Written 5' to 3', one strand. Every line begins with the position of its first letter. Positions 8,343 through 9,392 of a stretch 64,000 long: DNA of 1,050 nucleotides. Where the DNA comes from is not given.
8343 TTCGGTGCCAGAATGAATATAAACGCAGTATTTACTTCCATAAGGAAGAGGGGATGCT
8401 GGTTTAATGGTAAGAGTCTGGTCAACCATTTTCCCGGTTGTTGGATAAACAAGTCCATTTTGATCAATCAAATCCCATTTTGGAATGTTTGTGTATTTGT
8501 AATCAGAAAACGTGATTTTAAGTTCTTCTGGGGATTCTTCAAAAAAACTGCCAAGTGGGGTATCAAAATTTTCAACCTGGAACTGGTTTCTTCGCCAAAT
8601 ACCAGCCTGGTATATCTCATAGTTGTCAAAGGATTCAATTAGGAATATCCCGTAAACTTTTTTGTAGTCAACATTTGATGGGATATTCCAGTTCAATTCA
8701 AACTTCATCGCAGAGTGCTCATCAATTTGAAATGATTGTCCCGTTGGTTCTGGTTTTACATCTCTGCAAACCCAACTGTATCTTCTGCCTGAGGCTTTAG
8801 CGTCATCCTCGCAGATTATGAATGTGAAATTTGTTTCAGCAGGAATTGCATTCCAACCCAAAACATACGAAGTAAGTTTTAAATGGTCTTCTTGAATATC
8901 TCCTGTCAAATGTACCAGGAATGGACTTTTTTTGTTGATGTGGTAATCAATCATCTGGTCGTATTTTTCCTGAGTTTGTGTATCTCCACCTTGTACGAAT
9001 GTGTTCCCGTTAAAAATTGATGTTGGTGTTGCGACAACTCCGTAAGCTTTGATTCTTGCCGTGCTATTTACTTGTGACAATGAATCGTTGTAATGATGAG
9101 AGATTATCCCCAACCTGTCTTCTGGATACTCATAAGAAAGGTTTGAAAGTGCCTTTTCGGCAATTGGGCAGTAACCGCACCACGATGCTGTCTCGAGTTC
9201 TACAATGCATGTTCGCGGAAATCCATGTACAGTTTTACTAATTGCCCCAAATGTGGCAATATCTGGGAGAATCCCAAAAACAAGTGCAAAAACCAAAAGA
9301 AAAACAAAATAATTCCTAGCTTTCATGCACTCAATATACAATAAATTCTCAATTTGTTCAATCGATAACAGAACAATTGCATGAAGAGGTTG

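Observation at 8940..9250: Thioredoxin-like CxxC domains embedded in two giant surface proteins (second one near 58300-58560 in the 1877-aa protein)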

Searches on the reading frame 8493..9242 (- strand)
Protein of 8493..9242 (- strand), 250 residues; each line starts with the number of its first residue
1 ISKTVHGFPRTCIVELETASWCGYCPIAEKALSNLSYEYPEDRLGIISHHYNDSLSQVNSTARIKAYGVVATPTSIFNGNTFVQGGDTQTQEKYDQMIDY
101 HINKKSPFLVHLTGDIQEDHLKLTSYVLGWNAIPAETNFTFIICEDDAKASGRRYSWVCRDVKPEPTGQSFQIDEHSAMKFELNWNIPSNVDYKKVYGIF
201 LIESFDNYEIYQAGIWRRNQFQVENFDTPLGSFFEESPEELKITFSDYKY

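Call 7: search_solved_structures(query=window:8493-9242:-, max_evalue=10, show_alignments=2)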
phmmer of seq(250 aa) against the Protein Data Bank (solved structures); distinct sequences matched with E-value up to 10: 16.
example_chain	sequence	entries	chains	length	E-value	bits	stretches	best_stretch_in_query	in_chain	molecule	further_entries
5y1a_A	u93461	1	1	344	0.00025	24.1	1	7-57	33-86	35 kDa hemin binding protein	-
1fo5_A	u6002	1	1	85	0.0017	21.3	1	14-88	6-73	THIOREDOXIN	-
2ypm_A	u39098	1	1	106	0.0061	19.5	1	14-101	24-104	LAFCA THIOREDOXIN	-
2yoi_A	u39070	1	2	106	0.05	16.5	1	18-101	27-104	LECA THIOREDOXIN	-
1r26_A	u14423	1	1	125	0.066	16.1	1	16-53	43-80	Thioredoxin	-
2dj3_A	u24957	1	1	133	0.14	15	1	14-114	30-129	Protein disulfide-isomerase A4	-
2axo_A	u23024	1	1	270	0.24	14.3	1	13-90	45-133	hypothetical protein Atu2684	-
9irk_B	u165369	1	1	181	0.45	13.4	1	36-110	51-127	Transcription factor PIF6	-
6z7o_A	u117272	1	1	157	0.51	13.2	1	18-77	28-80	Thioredoxin-T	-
9itf_B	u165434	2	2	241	0.82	12.5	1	36-110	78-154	Transcription factor PIF6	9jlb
2e0q_A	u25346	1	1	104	1.1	12.1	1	18-77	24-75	thioredoxin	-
3hhv_A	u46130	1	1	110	1.3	11.9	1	18-79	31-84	Thioredoxin (TrxA-2)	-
6g61_A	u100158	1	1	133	1.4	11.8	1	17-62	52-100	Thioredoxin O1, mitochondrial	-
4ulx_A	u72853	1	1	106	1.5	11.7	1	18-102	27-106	LPBCA-L89K THIOREDOXIN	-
2lrc_A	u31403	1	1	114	1.5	11.7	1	13-41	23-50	Probable thioredoxin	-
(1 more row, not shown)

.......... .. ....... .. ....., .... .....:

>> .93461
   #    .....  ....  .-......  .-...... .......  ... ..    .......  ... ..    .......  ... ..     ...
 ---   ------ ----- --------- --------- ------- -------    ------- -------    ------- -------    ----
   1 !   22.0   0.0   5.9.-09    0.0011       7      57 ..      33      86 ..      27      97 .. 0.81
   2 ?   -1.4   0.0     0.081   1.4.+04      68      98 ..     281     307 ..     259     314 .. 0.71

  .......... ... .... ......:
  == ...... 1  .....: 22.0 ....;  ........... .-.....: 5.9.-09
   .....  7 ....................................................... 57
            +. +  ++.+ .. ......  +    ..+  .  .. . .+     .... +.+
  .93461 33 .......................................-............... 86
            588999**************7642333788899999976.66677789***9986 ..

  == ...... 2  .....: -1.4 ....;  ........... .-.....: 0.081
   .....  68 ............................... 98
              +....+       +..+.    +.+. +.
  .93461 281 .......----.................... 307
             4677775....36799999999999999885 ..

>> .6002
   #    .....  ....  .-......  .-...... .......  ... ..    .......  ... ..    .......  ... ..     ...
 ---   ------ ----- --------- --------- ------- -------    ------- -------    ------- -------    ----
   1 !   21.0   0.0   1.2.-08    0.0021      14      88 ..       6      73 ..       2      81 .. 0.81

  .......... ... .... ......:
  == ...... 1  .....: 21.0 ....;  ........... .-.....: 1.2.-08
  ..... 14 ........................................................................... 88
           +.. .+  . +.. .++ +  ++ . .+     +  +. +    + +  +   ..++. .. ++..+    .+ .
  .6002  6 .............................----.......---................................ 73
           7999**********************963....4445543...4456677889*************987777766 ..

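Call 10: find_homologous_proteins(query=window:8493-9242:-, max_evalue=0.001)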
Query seq(250 aa): 371 candidates shared short words with the query, none scored E <= 0.001.

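Call 21: search_protein_representatives(alignment_id=A1)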
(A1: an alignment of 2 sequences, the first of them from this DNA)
Query: 2 sequences, 261 profile positions. Proteins with E-value up to 0.001 (for the whole library): 1183; up to 1e-10: 136; up to 1e-30: 6. The best 150 are listed.
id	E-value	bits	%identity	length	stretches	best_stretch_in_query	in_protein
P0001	2.6e-110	384.6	-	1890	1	3-261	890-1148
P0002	1.7e-61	224.5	-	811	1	3-261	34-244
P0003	6.0e-49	183.4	-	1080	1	2-260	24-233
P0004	1.4e-34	136.3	-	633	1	4-260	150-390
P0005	2.3e-34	135.6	-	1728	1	4-258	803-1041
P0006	7.8e-31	124.0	-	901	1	3-258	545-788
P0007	4.9e-30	121.4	-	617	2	5-212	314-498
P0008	9.2e-29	117.3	-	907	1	5-200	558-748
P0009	8.1e-28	114.2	-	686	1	4-261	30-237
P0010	3.7e-24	102.1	-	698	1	4-261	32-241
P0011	1.5e-23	100.2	-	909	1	6-257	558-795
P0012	4.1e-22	95.4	-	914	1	6-260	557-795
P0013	2.8e-20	89.4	-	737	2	2-210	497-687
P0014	7.3e-20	88.1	-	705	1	4-260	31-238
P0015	9.6e-20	87.7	-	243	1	5-260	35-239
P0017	3.2e-19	86.0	-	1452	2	5-259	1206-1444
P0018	4.1e-19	85.6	-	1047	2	2-258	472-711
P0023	6.5e-18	81.7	-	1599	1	3-257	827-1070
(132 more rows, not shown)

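Call 26: search_protein_families(library=pfam, alignment_id=A2, max_evalue=0.01)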
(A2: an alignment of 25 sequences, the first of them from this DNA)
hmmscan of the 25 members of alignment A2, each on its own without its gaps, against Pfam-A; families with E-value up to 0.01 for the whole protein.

A. member 1, seq(212 aa): 2 families
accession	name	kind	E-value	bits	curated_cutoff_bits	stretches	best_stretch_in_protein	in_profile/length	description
PF13192.12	Thioredoxin_3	-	0.0014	19.1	24.8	1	17-83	10-66/76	Thioredoxin domain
PF06764.17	DUF1223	-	0.0067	16.9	30.7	0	8-107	1-109/202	Protein of unknown function (DUF1223)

B. families by the number of members that match (of 25 scanned): 7 families
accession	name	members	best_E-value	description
PF11551.14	Omp28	17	8.9e-17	Outer membrane protein Omp28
PF06764.17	DUF1223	9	1.7e-09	Protein of unknown function (DUF1223)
PF00085.26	Thioredoxin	4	0.00017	Thioredoxin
PF13192.12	Thioredoxin_3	2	0.0014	Thioredoxin domain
PF13098.12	Thioredoxin_2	1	8e-06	Thioredoxin-like domain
PF13462.12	Thioredoxin_4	1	0.00047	Thioredoxin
PF06110.17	TXD17-like_Trx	1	0.0063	Thioredoxin domain-containing protein 17-like, thioredoxin domain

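Call 27: search_protein_families(library=ncbifam, alignment_id=A2, max_evalue=0.01)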
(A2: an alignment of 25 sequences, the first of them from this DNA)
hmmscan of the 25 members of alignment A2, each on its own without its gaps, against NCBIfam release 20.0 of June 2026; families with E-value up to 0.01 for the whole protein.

A. member 1, seq(212 aa): 3 families
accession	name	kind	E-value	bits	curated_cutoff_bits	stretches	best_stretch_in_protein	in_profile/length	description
NF045500.1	Omp28_seleno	equivalog_domain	2e-07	30.7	200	1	10-142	44-188/377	Omp28-related selenoprotein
TIGR00411.1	redox_disulf_1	equivalog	0.00045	20.2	92.75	1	9-82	3-69/82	MJ0307 family thioredoxin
NF033782.1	lipoprot_Omp28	subfamily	0.0011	18.2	150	1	5-67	38-110/264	Omp28 family outer membrane lipoprotein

B. families by the number of members that match (of 25 scanned): 9 families
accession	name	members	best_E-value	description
NF033782.1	lipoprot_Omp28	25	2.9e-26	Omp28 family outer membrane lipoprotein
NF045500.1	Omp28_seleno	24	3e-24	Omp28-related selenoprotein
TIGR00411.1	redox_disulf_1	6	4.4e-05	MJ0307 family thioredoxin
TIGR01126.1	pdi_dom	3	0.0005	protein disulfide-isomerase domain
TIGR01068.1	thioredoxin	2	0.0011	thioredoxin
NF047697.1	ThioredTrxAClost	1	0.0024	thioredoxin TrxA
NF006898.0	PRK09381.1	1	0.0033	thioredoxin TrxA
TIGR01130.1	ER_PDI_fam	1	0.0047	protein disulfide-isomerase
TIGR02200.1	GlrX_actino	1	0.0086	mycoredoxin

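Call 28: find_homologous_proteins(query=A2, max_evalue=0.00001)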
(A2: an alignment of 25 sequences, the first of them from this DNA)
Query A2 (25 sequences) (212 aa, profile of the alignment): 24 proteins with E <= 0.00001 among 1879 candidates.
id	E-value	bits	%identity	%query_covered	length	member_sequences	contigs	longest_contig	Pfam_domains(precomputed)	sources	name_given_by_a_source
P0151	4.1e-56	208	28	42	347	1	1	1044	-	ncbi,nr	ncbi:MAG: hypothetical protein KAH01_04155, partial [Caldisericia bacterium]|nr:hypothetical protein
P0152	1.6e-47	180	28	97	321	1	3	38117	PF18962.8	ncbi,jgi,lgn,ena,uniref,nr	ncbi:hypothetical protein DRP53_05995 [candidate division WOR-3 bacterium]|uniref:Secretion system C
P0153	8.6e-24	102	32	56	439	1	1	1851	-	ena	-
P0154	3.6e-22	97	24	36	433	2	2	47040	-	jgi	jgi:hypothetical protein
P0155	4.1e-20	90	-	-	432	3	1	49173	-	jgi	jgi:hypothetical protein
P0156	5.7e-17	80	36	33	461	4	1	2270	-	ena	-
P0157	1.5e-15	75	32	29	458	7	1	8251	PF19190.7,PF11551.15,PF13004.14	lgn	-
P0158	2.0e-15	75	27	35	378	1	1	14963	PF11551.15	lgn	-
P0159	3.9e-14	71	47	9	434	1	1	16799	PF11551.15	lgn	-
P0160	3.9e-14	71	47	9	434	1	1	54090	PF11551.15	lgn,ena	-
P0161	6.0e-14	70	26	29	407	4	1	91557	PF11551.15,PF00085.27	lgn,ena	-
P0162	8.8e-14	70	47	9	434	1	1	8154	PF11551.15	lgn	-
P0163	8.9e-14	70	47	9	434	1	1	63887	PF11551.15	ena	-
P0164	4.4e-13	67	26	29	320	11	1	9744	PF11551.15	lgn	-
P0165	5.6e-13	67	25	33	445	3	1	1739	PF11551.15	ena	-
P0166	5.7e-13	67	32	29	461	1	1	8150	PF19190.7,PF11551.15,PF13004.14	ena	-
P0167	2.0e-12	65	27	33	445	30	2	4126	PF11551.15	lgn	-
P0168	2.0e-12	65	27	33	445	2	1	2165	PF11551.15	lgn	-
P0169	2.8e-12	65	27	33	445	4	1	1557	PF11551.15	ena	-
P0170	4.0e-12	64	47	9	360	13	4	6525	PF11551.15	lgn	-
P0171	5.1e-12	64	27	33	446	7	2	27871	PF11551.15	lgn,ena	-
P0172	6.6e-10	57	27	31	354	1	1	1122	PF11551.15,PF18962.8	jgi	jgi:hypothetical protein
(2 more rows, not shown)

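Call 37: find_related_loci(query=A5, collection=genome_contigs, flank=6000)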
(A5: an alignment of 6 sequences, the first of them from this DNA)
Query A5 (212 aa) in genome_contigs; peptide patterns used: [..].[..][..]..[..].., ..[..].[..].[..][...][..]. (x = any residue, [..] = any of these).
85 stretches matched a pattern; 12 encode a relative of the query (tblastn E <= 1e-3); 12 distinct loci.
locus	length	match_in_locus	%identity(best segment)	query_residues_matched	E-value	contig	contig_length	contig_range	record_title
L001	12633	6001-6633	66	3-212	2e-100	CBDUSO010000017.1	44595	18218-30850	MAG TPA_asm: uncultured bacterium isolate SRR22302365_binner12_Refined_153 genome assembly, contig: ERZ25074835.369, who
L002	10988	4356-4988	62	2-212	1e-96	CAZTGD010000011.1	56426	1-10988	MAG TPA_asm: uncultured Caldisericales bacterium isolate binchicken_co8_390 genome assembly, contig: NODE_441_length_564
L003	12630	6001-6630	55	2-211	1e-85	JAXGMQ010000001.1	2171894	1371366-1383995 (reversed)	MAG: Caldisericia bacterium isolate AnMBR.bin236 bin236_1, whole genome shotgun sequence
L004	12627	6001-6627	44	3-212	8e-58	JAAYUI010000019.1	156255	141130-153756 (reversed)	MAG: Caldisericales bacterium isolate AS27yjCOA_144 133132_AS27, whole genome shotgun sequence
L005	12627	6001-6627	42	3-212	4e-57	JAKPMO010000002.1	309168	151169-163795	MAG: Caldisericota bacterium isolate JPAS_metabat.17 k141_570532, whole genome shotgun sequence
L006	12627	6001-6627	43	3-212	2e-56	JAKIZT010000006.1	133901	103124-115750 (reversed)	MAG: Caldisericales bacterium isolate UR.bin110 NODE_6_length_133901_cov_11.473181, whole genome shotgun sequence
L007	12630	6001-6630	44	3-212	1e-56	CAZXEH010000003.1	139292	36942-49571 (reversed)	MAG TPA_asm: uncultured Caldisericales bacterium isolate binchicken_co20_338 genome assembly, contig: NODE_313_length_13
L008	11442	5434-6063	43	3-212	8e-54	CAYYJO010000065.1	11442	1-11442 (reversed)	MAG TPA_asm: uncultured Caldisericales bacterium isolate binchicken_co269_144 genome assembly, contig: NODE_5678_length_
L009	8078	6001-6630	41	3-212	1e-53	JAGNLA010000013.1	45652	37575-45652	MAG: Caldisericia bacterium isolate Go_SlDig_bin_19 Go_SlDig_2094_length_45652_cov_11.667743, whole genome shotgun seque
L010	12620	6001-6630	26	7-209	8e-18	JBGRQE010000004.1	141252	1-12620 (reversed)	MAG: Bacteroidales bacterium isolate MAG11-C28 MAG_Ocu_11-C28_NODE_7, whole genome shotgun sequence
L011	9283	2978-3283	30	5-109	1e-8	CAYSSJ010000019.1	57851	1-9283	MAG TPA_asm: uncultured Candidatus Cloacimonadota bacterium isolate SRP241341_co1_26 genome assembly, contig: NODE_668_l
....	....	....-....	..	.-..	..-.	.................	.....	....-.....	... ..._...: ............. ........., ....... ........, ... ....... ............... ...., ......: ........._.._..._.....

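Call 42: search_protein_families(library=pfam, proteins=[L001:5866-8367:+, L001:2975-5659:-, L001:35-2875:+, L001:8727-10400:+, L003:5914-9174:+, L005:5857-7986:+, L005:1568-3853:-], max_evalue=0.001)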
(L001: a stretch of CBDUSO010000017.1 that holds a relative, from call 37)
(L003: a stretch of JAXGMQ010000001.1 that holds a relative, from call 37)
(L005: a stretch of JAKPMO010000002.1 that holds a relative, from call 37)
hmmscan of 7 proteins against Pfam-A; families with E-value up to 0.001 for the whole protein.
L001:5866-8367:+ (833 aa): 4 families
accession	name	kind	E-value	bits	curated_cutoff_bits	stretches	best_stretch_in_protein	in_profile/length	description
PF07833.16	Cu_amine_oxidN1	-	5.5e-51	171.5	24.2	2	718-829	1-108/108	Copper amine oxidase N-terminal domain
PF18984.5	DUF5717_N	-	1.8e-08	33.1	25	1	371-465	17-107/875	Family of unknown function (DUF5717)N-terminal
PF19190.6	BACON_2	-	5.1e-05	23.6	25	0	477-548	2-78/94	Viral BACON domain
PF07610.17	DUF1573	-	0.0008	19.8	26.1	0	379-420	6-48/98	Protein of unknown function (DUF1573)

L001:2975-5659:- (894 aa): 3 families
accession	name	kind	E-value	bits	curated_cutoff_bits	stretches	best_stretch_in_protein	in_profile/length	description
PF13570.13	Beta-prop_ACSF4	-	1.6e-22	80.8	133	2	256-509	44-301/329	Beta-alanine-activating enzyme, beta-propeller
PF13360.13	PQQ_2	-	1.1e-15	58.3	27.6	0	176-287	26-133/233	Outer membrane protein assembly factor BamB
PF23414.1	Beta-prop_EML_2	-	9.2e-05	22.4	90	0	228-359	12-133/266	Echinoderm microtubule-associated protein second beta-propeller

L001:35-2875:+ (946 aa): 0 families

L001:8727-10400:+ (557 aa): 2 families
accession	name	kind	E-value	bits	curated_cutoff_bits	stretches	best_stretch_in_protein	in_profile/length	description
PF02690.20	Na_Pi_cotrans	-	1e-64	217.1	29.1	2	19-155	1-136/137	Na+/Pi-cotransporter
PF01895.24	PhoU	-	5e-31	107.4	23.5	2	353-439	1-88/89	PhoU domain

L003:5914-9174:+ (1086 aa): 3 families
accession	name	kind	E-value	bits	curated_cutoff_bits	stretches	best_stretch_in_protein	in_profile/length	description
PF07833.16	Cu_amine_oxidN1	-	7.2e-52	174.3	24.2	4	970-1080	2-108/108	Copper amine oxidase N-terminal domain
PF18984.5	DUF5717_N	-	3.6e-06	25.5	25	0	364-457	20-112/875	Family of unknown function (DUF5717)N-terminal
PF13205.12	Big_5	-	0.00068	20.8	23.6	0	262-322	23-86/105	Bacterial Ig-like domain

L005:5857-7986:+ (709 aa): 4 families
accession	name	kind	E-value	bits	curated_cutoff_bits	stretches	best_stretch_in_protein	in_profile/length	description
PF07833.16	Cu_amine_oxidN1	-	1.1e-26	93.3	24.2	2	569-636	40-107/108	Copper amine oxidase N-terminal domain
PF19190.6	BACON_2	-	4.3e-12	46.2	25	1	479-538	2-65/94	Viral BACON domain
PF18984.5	DUF5717_N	-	6.1e-07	28.1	25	1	400-468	40-108/875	Family of unknown function (DUF5717)N-terminal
PF13004.13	BACON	-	0.00015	22.2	25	0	415-466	5-56/61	Putative binding domain, N-terminal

L005:1568-3853:- (761 aa): 6 families
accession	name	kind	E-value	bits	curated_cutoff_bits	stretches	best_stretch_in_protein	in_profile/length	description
PF07833.16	Cu_amine_oxidN1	-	8.4e-45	151.6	24.2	2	648-754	2-107/108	Copper amine oxidase N-terminal domain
PF13360.13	PQQ_2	-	9.6e-20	71.7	27.6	1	225-401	4-154/233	Outer membrane protein assembly factor BamB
PF13570.13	Beta-prop_ACSF4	-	1.1e-14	55.1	133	2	221-457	26-234/329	Beta-alanine-activating enzyme, beta-propeller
PF01011.28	PQQ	-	2.9e-08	33.3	26.7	0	261-344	492-579/595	Glucose/ethanol/alcohol dehydrogenase, beta-propeller domain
PF18984.5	DUF5717_N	-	2.4e-07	29.4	25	1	440-535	15-110/875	Family of unknown function (DUF5717)N-terminal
PF19190.6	BACON_2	-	3.2e-07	30.6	25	1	446-533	3-89/94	Viral BACON domain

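Call 43: predict_structure(alignment_id=A3)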
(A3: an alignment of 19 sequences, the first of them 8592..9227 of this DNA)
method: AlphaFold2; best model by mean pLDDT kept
length: 212 residues; sequences in the alignment: 19
mean_pLDDT: 94.4   pTM: 0.91
mean pLDDT of the five models: 94.4, 92.9, 84.4, 83.4, 82.4
residues with pLDDT >= 90: 187; 70-90: 25; 50-70: 0; < 50: 0
segments of 3 or more residues with pLDDT < 50: none
pLDDT, mean of each block of 10 residues (from residue 1): 94 94 98 95 95 93 93 96 97 95 96 95 86 96 94 95 88 96 95 96 95 96
secondary structure, 60 per line:
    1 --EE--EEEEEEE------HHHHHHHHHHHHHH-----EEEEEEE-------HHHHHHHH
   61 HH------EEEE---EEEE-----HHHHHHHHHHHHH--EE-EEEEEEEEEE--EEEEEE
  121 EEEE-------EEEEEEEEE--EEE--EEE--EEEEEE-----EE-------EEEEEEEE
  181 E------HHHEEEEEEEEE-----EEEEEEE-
elements in order: E7-13 H20-33 E39-45 H53-62 E69-72 E76-79 H85-97 E103-112 E115-124 E132-140 E143-145 E148-150 E153-158 E173-181 E191-199 E205-211

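Call 46: fold_search(model_id=the predicted structure, library=pdb)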
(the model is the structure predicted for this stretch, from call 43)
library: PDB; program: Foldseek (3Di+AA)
matches with E <= 10: 1668; with E <= 0.001: 12
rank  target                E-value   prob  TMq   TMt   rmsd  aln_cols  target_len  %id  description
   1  5y1a                  3.2e-12  1.00  0.80  0.56   3.5       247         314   18  HBP35 of Porphyromonas gingivalis (released 2018-07-25)
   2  3ac0_A                4.2e-04  1.00  0.31  0.10   8.4       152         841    8  Crystal structure of Beta-glucosidase from Kluyveromyces marxianus in complex with glucose (released 2010-08-11)
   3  2r2c_A                5.1e-04  1.00  0.39  0.66   3.9       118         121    8  Crystal structure of a domain of the outer membrane lipoprotein Omp28 from Porphyromonas gingivalis (released 2007-09-25)
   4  5vhv_A                5.4e-04  1.00  0.32  0.21   8.4       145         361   10  Pseudomonas fluorescens alkylpurine DNA glycosylase AlkC bound to DNA containing an oxocarbenium-intermediate analog (released 2017-10-25)
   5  3ac0_D                6.8e-04  0.99  0.32  0.10   8.4       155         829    8  Crystal structure of Beta-glucosidase from Kluyveromyces marxianus in complex with glucose (released 2010-08-11)
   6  5cl2_B                7.2e-04  1.00  0.32  0.28   5.3       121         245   11  Crystal structure of Spo0M, sporulation control protein, from Bacillus subtilis. (released 2015-12-16)
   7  1pu5_A                7.2e-04  0.98  0.27  0.32   8.3       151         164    8  GM2-activator Protein crystal structure (released 2004-06-29)
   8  2cvk                  8.1e-04  1.00  0.35  0.67   2.9       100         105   20  Crystal Structure of Thermus thermophilus Thioredoxin (released 2005-12-04)
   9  3abz_D                8.6e-04  1.00  0.32  0.10   6.5       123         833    8  Crystal structure of Se-Met labeled Beta-glucosidase from Kluyveromyces marxianus (released 2010-08-11)
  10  1g13_A                8.6e-04  0.99  0.27  0.33   7.6       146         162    8  HUMAN GM2 ACTIVATOR STRUCTURE (released 2001-04-11)
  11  2j23_A                9.1e-04  1.00  0.33  0.58   3.6       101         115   25  Cross-reactivity and crystal structure of Malassezia sympodialis Thioredoxin (Mala s 13), a member of a new pan-allerg (released 2006-11-22)
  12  1tjj_C                9.7e-04  0.99  0.26  0.32   7.8       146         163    8  Human GM2 Activator Protein PAF complex (released 2004-12-07)
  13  2n59_MODEL_1_A        1.1e-03  1.00  0.26  0.47   7.1       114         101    6  Solution Structure of R. palustris CsgH (released 2016-05-11)
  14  3abz_C                1.1e-03  1.00  0.31  0.10   6.8       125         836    7  Crystal structure of Se-Met labeled Beta-glucosidase from Kluyveromyces marxianus (released 2010-08-11)
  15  1t7p_B                1.2e-03  1.00  0.34  0.64   2.8        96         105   19  T7 DNA POLYMERASE COMPLEXED TO DNA PRIMER/TEMPLATE,A NUCLEOSIDE TRIPHOSPHATE, AND ITS PROCESSIVITY FACTOR THIOREDOXIN (released 1998-02-25)
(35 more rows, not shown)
